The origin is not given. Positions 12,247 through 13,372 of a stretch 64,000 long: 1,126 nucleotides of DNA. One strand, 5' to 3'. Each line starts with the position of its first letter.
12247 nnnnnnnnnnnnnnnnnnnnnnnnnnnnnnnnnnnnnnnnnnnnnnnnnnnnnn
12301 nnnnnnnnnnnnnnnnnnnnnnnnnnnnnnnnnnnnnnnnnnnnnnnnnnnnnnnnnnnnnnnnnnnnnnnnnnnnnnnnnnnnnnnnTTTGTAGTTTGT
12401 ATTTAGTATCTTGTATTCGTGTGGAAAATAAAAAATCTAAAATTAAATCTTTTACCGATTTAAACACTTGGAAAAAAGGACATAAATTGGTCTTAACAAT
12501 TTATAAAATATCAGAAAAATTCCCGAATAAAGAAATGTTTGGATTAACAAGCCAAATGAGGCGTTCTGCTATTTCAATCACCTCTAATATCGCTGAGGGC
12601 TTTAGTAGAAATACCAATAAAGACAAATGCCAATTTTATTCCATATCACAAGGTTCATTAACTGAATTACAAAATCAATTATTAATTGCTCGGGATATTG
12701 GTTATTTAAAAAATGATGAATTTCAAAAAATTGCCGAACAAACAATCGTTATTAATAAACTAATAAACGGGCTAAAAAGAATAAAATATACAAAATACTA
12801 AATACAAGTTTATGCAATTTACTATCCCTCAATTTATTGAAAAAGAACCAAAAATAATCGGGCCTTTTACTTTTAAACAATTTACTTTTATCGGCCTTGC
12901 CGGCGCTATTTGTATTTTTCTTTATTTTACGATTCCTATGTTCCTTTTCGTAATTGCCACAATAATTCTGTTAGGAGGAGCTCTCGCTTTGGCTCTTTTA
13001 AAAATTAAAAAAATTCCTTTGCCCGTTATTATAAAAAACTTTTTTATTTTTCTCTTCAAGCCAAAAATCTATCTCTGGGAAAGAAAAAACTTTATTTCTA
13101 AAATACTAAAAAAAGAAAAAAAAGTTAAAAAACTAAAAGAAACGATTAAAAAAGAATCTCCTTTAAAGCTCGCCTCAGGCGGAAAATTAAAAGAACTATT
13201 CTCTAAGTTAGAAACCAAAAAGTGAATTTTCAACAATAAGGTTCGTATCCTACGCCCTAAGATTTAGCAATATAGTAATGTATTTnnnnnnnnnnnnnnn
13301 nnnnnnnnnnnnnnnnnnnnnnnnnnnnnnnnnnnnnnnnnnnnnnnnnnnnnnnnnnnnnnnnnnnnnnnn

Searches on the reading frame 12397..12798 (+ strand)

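Call 5: search_protein_families(library=pfam, proteins=[window:12397-12798:+], max_evalue=0.1)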
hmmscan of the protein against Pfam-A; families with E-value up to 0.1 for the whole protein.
window:12397-12798:+ (134 aa): 2 families
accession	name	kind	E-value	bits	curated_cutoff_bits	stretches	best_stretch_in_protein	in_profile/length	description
PF05635.17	23S_rRNA_IVP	-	7.8e-39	132.6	33.8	1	21-125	2-106/106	23S rRNA-intervening sequence protein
PF22296.2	bAvd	-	2.1e-06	28.6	40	1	26-128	5-105/107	bAvd-like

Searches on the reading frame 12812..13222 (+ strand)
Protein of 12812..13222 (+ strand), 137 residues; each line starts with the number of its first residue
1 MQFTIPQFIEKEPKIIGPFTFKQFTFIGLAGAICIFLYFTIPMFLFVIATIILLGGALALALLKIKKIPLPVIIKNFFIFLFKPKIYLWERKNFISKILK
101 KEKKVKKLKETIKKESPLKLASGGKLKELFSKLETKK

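Call 5: search_protein_families(library=pfam, proteins=[window:12812-13222:+], max_evalue=0.1)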
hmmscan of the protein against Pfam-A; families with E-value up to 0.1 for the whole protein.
window:12812-13222:+ (137 aa): 1 family
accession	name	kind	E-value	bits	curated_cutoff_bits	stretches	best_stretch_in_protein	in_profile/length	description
PF12666.12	PrgI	-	7.4e-07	30.1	27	1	5-87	2-89/91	PrgI family protein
